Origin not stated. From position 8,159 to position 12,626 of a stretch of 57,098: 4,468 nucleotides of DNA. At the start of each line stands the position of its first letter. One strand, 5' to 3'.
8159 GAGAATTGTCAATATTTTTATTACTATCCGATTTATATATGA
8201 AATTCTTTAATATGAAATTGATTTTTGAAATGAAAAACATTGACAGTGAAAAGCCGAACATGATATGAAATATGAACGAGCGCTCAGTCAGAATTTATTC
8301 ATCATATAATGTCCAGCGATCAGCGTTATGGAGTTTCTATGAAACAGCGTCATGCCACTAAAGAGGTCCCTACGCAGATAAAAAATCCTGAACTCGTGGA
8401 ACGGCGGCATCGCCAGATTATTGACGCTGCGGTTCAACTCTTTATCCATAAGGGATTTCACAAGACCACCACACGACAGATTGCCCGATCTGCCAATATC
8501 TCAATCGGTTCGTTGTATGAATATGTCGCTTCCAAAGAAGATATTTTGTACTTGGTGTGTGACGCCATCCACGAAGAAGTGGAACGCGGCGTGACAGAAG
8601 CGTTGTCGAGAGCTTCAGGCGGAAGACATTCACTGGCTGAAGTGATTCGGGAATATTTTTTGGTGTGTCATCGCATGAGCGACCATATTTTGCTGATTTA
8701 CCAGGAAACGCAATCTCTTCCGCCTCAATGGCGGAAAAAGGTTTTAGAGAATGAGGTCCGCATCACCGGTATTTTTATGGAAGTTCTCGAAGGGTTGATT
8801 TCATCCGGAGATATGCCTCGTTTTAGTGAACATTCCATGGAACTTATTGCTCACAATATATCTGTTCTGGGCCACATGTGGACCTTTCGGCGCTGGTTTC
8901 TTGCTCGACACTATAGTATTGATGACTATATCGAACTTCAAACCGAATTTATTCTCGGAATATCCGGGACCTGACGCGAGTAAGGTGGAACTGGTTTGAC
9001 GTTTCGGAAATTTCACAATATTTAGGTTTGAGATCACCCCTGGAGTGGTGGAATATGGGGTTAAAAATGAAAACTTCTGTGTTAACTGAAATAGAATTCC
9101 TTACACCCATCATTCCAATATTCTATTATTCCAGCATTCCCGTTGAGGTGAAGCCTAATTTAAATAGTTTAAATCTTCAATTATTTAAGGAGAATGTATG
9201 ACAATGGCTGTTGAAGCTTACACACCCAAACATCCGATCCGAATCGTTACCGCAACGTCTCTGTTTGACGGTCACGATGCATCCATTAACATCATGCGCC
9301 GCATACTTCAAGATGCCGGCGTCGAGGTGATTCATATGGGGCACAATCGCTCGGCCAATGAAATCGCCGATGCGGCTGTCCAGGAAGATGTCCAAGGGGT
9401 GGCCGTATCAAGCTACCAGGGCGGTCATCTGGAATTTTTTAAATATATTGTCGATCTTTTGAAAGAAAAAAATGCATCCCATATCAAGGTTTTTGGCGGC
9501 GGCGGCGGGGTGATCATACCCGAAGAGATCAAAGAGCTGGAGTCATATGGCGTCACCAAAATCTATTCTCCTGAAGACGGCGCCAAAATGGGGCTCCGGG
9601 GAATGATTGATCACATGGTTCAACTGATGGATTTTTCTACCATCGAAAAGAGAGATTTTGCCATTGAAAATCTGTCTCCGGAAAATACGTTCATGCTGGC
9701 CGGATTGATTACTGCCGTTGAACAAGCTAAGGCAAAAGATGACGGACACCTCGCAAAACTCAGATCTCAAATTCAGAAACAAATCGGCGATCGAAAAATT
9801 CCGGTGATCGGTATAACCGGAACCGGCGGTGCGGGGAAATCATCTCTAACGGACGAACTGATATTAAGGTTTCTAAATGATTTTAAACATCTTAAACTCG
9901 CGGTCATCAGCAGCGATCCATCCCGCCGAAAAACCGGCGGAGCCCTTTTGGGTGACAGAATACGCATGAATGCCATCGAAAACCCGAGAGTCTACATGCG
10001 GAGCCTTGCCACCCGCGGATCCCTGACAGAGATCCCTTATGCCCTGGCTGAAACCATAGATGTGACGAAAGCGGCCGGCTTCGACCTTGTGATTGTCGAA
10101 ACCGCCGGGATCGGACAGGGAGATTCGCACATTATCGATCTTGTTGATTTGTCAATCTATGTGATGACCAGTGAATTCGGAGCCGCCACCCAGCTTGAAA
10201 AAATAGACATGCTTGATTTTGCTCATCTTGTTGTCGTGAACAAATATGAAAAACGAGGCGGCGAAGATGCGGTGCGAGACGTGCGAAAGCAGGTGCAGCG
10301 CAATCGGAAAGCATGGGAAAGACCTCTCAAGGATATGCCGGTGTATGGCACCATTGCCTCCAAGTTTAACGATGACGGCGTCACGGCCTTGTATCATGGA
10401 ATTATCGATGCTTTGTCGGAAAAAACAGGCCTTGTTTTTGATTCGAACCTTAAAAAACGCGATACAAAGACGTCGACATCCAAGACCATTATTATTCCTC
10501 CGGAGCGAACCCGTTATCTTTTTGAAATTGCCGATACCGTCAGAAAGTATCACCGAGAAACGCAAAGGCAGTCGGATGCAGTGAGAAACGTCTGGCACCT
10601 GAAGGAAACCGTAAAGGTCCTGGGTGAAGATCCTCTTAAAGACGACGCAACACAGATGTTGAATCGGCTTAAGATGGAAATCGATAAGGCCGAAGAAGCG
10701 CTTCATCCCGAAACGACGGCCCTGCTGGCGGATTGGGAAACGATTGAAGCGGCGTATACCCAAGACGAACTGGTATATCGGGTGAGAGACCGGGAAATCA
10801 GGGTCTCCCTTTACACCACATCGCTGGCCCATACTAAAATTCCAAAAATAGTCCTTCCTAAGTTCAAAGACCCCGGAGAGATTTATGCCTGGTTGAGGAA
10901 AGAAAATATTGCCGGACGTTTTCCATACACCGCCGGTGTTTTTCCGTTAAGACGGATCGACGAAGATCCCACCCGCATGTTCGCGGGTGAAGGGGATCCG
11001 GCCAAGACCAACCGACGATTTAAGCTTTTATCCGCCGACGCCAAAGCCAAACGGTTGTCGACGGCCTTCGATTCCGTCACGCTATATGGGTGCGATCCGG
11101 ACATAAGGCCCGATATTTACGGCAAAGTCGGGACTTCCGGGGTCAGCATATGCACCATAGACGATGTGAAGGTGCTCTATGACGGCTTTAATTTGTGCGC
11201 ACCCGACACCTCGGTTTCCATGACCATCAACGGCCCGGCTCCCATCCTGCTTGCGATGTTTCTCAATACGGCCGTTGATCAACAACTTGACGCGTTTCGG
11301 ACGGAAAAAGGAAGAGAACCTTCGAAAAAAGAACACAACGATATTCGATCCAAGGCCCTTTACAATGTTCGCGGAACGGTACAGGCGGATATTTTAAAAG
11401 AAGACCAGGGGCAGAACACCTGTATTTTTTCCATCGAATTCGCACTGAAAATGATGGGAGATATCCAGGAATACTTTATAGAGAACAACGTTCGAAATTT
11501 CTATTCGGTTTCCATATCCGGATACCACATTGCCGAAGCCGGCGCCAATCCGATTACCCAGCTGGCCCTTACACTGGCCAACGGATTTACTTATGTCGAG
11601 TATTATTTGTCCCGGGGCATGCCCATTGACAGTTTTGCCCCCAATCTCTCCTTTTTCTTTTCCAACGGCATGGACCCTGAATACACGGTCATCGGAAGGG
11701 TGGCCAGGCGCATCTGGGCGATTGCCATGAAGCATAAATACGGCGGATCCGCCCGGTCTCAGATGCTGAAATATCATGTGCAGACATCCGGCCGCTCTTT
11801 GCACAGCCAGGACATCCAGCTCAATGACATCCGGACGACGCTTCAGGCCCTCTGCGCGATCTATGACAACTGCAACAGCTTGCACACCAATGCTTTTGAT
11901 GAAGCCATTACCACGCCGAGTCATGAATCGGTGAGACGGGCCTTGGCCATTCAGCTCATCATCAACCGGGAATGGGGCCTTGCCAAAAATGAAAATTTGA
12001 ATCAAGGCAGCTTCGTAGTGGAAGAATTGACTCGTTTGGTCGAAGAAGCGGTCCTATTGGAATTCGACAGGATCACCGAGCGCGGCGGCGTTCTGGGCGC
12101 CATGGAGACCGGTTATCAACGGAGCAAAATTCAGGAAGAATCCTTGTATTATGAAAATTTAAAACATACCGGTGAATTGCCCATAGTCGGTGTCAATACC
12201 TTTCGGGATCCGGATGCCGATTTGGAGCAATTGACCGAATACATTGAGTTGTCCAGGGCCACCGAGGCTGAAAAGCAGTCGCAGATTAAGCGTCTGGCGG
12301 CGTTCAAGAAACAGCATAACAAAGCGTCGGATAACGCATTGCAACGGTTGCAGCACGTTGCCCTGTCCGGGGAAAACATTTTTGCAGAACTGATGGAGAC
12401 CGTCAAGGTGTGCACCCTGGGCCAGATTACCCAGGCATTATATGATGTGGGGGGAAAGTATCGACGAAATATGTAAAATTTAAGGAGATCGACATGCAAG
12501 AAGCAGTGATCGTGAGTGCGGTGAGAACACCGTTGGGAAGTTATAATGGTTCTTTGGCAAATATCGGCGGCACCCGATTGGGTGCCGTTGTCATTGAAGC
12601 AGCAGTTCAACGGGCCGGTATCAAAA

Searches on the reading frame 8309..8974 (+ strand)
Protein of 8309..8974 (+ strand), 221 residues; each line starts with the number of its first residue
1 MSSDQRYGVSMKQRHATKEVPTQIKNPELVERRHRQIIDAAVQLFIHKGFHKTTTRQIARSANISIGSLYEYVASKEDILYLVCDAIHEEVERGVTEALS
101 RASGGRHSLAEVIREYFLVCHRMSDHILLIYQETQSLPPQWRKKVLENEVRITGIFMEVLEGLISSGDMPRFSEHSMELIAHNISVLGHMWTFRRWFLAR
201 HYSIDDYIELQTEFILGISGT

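Call 64: find_related_loci(query=window:8309-8974:+, collection=metagenome_contigs, flank=3000)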
Query window:8309-8974:+ (221 aa) in metagenome_contigs; peptide patterns used: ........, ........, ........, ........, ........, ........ (x = any residue, [..] = any of these).
600 stretches matched a pattern (row limit reached: there are more); 489 encode a relative of the query (tblastn E <= 1e-3); the best 80 are kept; 80 distinct loci.
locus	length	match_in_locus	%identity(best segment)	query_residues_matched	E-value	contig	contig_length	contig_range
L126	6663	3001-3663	98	1-221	1e-148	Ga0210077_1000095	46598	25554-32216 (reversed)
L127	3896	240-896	93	3-221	1e-140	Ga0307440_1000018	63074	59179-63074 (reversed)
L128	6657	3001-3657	89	3-221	1e-134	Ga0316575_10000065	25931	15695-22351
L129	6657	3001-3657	86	1-219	6e-130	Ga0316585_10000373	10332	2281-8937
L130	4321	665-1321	86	1-219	1e-130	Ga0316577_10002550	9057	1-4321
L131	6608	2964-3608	88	7-221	1e-129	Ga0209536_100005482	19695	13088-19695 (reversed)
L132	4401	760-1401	88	6-219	1e-129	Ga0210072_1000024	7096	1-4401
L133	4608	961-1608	88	6-221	8e-130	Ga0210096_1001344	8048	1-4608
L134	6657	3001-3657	85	1-219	6e-129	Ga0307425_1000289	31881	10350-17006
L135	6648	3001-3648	88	6-221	3e-129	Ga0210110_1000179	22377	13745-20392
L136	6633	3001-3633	89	7-217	6e-128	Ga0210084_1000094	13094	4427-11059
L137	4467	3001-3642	89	8-221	2e-128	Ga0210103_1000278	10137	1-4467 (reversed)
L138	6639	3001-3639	87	7-219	5e-128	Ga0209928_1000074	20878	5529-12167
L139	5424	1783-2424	89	8-221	4e-128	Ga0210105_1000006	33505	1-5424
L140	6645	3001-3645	87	7-221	2e-127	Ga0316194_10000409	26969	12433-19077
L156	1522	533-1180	81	4-219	2e-129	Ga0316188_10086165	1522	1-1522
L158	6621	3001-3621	84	13-219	7e-119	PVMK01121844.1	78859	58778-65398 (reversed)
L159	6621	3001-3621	83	13-219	2e-118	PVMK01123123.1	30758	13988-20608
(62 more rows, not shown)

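Call 81: search_protein_families(library=pfam, proteins=[window:8309-8974:+])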
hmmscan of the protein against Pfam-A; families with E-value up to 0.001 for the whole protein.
window:8309-8974:+ (221 aa): 2 families
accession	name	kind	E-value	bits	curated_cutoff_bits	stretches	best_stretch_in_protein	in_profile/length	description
PF00440.29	TetR_N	-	3.2e-15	56.1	24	1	37-80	1-44/47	Bacterial regulatory proteins, tetR family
PF17932.6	TetR_C_24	-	7.9e-06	26.5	26.4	1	109-173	8-71/114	Tetracyclin repressor-like, C-terminal domain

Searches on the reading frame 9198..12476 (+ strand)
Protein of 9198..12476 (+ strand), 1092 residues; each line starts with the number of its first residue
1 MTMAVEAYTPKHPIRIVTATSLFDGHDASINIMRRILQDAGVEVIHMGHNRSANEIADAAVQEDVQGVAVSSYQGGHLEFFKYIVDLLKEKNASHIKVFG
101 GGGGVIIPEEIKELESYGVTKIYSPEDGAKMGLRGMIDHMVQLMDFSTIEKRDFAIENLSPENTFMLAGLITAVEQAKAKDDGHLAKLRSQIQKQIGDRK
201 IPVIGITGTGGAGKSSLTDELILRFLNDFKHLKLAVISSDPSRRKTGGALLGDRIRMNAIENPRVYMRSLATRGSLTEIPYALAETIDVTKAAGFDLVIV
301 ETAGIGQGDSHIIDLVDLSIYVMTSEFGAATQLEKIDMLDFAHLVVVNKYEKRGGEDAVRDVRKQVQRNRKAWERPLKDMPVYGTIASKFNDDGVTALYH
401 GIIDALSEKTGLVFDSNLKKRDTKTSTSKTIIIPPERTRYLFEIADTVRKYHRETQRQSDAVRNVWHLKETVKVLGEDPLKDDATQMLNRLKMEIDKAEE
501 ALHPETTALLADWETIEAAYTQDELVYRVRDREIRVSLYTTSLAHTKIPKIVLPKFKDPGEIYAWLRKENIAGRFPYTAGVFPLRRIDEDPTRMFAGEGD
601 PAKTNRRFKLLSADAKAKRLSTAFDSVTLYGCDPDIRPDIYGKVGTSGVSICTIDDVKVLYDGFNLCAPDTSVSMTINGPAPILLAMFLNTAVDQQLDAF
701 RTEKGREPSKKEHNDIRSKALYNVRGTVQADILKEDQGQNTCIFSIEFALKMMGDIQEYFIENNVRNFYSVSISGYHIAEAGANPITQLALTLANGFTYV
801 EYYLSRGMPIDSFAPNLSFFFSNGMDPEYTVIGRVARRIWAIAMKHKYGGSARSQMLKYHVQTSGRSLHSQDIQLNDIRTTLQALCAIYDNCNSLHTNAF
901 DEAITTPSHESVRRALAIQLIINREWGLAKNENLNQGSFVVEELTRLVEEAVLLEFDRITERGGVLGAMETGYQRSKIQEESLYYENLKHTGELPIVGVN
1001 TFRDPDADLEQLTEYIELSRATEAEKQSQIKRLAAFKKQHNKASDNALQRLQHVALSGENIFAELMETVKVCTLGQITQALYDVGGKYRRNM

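Call 81: search_protein_families(library=pfam, proteins=[window:9198-12476:+])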
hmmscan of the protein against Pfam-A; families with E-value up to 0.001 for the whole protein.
window:9198-12476:+ (1092 aa): 4 families
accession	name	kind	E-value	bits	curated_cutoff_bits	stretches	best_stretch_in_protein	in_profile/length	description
PF01642.28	MM_CoA_mutase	-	3.7e-119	399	22.1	1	568-1085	24-511/512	Methylmalonyl-CoA mutase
PF03308.22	MeaB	-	8.5e-43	146.8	23.1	1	167-405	1-234/273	Methylmalonyl Co-A mutase-associated GTPase MeaB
PF02310.24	B12-binding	-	1.4e-17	64.1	32.1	1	15-118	2-104/121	B12 binding domain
PF02492.25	cobW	-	2.4e-07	30.9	20.7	1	202-370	1-173/180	CobW/HypB/UreG, nucleotide-binding domain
